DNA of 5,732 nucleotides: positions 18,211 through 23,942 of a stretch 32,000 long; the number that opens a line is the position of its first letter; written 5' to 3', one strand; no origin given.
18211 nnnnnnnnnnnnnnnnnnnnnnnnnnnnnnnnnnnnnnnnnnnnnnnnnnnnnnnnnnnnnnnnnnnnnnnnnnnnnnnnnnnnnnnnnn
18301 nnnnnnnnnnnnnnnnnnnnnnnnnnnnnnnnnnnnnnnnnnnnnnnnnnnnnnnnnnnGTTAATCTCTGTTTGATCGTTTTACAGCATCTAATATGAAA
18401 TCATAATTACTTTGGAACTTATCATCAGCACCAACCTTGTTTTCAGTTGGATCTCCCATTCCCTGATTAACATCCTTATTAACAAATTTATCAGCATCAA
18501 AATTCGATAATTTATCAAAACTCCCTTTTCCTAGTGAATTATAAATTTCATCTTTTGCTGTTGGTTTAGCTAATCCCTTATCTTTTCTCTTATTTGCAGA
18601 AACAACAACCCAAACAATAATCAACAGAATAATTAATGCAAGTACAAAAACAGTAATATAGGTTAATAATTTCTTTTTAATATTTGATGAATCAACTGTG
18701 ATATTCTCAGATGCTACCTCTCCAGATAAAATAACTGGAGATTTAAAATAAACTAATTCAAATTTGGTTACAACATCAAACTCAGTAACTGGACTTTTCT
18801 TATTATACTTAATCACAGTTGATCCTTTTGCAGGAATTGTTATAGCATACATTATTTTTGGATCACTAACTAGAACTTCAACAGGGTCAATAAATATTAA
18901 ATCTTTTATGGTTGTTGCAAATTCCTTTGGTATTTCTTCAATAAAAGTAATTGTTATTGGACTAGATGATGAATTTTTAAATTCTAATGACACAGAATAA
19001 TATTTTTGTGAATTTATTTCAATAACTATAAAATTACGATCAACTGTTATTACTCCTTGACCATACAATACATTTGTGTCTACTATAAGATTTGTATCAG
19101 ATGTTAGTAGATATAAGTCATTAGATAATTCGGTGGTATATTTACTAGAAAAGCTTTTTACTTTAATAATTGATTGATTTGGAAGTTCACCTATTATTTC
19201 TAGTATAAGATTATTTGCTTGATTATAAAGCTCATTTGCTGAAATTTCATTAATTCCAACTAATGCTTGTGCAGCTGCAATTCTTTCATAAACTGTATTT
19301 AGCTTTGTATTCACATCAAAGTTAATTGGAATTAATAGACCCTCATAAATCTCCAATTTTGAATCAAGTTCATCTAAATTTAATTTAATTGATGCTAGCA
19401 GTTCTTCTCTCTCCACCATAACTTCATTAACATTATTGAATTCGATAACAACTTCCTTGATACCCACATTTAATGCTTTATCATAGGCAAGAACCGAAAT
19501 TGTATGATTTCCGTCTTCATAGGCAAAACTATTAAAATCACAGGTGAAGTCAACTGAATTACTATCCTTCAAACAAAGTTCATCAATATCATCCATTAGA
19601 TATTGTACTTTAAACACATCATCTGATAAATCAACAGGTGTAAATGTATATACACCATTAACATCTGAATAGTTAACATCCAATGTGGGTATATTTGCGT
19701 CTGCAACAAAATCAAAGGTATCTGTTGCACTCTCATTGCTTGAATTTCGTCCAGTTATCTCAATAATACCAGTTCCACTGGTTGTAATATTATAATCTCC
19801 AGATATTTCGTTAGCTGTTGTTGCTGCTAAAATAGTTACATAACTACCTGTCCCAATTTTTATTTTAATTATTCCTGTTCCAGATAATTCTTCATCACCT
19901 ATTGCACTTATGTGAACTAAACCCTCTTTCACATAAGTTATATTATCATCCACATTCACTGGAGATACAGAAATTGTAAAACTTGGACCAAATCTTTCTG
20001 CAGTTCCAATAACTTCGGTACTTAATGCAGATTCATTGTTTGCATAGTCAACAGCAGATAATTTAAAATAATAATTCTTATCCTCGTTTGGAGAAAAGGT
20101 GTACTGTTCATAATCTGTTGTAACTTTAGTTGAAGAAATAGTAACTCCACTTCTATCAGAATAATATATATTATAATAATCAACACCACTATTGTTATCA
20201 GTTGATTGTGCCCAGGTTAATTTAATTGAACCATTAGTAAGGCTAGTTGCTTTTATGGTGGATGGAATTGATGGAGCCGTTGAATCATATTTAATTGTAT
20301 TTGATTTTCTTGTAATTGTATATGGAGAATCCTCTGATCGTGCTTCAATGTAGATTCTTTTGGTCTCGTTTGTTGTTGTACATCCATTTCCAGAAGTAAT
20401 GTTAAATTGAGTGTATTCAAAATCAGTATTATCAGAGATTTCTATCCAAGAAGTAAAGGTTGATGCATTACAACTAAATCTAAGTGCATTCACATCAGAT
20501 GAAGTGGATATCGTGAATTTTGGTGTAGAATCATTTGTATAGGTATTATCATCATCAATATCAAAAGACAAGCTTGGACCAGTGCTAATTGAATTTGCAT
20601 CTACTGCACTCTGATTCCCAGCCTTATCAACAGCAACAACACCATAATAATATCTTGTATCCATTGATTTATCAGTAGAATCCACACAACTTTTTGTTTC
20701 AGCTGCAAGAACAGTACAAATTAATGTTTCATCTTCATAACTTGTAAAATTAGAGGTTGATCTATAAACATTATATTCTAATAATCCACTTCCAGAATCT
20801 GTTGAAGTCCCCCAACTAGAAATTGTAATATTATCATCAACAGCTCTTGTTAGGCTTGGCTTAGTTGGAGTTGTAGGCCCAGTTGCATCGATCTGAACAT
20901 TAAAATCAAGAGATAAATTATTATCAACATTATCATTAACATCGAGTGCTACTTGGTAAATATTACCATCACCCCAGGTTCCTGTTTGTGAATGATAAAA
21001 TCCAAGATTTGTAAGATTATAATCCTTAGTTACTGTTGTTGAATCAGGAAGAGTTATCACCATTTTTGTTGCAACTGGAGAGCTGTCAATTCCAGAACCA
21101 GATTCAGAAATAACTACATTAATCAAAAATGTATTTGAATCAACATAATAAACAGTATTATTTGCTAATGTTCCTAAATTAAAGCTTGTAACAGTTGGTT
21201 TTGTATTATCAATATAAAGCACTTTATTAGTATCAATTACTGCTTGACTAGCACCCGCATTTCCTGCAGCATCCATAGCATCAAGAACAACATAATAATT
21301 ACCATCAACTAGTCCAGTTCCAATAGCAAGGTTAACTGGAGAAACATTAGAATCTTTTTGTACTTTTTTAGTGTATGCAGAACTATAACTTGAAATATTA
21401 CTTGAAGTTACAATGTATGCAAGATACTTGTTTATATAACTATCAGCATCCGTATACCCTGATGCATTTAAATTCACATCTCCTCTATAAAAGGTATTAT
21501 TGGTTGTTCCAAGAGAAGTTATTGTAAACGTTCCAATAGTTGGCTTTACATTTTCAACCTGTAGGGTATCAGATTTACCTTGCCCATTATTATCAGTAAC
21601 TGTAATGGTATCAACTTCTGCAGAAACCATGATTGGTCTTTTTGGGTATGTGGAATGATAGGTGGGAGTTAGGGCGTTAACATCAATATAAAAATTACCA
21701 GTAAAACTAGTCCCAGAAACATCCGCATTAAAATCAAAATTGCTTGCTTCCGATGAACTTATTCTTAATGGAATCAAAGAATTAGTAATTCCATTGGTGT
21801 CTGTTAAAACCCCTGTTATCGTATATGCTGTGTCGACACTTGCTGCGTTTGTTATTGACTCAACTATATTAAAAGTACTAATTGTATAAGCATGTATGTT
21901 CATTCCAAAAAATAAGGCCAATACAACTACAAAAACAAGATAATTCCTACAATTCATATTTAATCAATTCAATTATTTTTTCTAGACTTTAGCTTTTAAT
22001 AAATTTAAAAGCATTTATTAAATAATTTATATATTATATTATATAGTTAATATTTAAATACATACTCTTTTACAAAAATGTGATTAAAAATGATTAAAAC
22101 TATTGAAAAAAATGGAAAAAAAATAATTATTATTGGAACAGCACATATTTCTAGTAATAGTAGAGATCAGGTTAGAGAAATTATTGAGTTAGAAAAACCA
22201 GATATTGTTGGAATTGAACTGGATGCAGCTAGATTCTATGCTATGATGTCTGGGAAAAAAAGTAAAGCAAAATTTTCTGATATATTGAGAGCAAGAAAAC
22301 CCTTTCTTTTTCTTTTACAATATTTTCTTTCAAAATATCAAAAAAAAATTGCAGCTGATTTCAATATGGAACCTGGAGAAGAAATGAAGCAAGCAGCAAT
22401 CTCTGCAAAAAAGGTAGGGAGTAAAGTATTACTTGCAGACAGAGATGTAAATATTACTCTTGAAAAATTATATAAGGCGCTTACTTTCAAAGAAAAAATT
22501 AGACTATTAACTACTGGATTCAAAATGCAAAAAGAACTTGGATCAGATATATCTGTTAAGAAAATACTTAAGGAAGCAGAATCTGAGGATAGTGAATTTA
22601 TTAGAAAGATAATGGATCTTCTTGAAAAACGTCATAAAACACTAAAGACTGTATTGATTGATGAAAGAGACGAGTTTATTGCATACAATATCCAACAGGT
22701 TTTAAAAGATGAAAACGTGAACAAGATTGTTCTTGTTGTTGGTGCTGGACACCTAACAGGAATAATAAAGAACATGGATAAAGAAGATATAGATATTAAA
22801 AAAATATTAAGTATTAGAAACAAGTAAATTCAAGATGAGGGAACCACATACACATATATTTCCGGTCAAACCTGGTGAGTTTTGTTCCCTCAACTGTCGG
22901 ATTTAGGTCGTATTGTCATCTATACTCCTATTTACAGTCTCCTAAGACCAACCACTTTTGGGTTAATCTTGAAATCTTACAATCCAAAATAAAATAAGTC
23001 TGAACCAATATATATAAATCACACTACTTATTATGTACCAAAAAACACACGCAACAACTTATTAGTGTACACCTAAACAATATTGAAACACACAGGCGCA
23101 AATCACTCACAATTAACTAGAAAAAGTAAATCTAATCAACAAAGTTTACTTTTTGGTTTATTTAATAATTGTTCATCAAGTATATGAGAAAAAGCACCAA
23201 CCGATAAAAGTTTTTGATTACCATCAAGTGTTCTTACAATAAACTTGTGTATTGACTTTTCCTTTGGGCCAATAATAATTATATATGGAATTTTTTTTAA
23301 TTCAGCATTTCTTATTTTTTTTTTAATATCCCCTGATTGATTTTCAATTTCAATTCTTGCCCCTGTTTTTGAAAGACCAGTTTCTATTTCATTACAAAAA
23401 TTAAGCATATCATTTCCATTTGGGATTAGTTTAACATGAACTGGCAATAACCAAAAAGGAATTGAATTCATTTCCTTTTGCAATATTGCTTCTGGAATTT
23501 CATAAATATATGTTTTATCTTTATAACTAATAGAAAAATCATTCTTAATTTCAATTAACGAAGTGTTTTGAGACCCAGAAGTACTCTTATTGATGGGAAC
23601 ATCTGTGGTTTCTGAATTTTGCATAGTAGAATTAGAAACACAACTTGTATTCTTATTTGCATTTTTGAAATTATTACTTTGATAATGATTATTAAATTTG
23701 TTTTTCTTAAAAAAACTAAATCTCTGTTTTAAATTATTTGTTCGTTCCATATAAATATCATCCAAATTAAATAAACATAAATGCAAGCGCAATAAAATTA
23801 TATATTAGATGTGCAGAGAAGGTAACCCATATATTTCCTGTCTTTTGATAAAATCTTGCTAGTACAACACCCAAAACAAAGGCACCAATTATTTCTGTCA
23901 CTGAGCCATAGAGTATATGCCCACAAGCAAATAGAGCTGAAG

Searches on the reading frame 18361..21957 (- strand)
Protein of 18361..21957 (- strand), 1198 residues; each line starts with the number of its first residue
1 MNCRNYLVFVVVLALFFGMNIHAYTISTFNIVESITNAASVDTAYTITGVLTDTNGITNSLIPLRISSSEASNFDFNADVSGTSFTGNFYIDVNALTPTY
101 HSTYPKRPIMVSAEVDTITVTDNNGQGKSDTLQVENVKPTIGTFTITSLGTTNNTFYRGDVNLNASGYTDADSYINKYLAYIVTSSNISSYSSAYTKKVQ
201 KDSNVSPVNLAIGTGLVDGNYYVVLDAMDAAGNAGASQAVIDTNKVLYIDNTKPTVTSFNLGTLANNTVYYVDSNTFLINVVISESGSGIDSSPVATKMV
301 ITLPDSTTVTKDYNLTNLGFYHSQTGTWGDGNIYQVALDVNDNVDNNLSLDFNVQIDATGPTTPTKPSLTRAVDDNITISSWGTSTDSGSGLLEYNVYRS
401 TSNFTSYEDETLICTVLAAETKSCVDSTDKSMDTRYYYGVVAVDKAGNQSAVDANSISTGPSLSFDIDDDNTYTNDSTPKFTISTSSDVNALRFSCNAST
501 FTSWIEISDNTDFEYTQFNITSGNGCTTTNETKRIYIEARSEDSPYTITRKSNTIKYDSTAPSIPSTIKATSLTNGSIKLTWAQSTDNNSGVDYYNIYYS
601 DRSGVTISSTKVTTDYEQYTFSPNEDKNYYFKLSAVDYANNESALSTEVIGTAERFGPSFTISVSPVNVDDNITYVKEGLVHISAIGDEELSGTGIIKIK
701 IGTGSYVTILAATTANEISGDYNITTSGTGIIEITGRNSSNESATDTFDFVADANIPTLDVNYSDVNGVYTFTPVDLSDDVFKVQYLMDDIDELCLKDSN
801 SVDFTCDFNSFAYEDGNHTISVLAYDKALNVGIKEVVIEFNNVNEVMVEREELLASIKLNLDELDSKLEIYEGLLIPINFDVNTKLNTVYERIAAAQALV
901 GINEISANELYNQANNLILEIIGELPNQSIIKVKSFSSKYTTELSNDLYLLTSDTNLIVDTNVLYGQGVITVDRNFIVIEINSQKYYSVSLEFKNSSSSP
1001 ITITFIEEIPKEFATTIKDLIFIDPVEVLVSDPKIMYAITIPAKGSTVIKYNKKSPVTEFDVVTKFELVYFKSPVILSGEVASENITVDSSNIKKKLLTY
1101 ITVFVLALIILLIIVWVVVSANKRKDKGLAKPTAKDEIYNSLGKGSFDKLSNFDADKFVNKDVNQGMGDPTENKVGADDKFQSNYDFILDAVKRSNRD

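Call 16: search_protein_families(library=pfam, proteins=[window:18361-21957:-], max_evalue=0.001)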
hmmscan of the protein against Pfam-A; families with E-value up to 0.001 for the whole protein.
window:18361-21957:- (1198 aa): 2 families
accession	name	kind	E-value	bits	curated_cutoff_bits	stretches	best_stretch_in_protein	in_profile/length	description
PF00041.27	fn3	-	8.5e-06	26.3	25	1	564-639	2-72/84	Fibronectin type III domain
PF19077.6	Big_13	-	0.00018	22.4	27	0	468-519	18-71/102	Bacterial Ig-like domain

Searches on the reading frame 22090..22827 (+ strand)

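Call 12: search_protein_families(library=pfam, proteins=[window:22090-22827:+], max_evalue=0.001)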
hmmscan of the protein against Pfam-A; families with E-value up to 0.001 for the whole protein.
window:22090-22827:+ (245 aa): 1 family
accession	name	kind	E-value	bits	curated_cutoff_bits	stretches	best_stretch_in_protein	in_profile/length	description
PF01963.22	TraB_PrgY_gumN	-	1.7e-23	84.3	26.8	1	4-234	4-259/263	TraB/PrgY/gumN family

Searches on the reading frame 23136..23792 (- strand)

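Call 16: search_protein_families(library=pfam, proteins=[window:23136-23792:-], max_evalue=0.001)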
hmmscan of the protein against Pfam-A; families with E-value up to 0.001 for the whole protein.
window:23136-23792:- (218 aa): 1 family
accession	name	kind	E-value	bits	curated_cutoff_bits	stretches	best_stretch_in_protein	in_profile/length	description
PF03129.25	HGTP_anticodon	-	3.7e-14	53.1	21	1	120-204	2-90/94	Anticodon binding domain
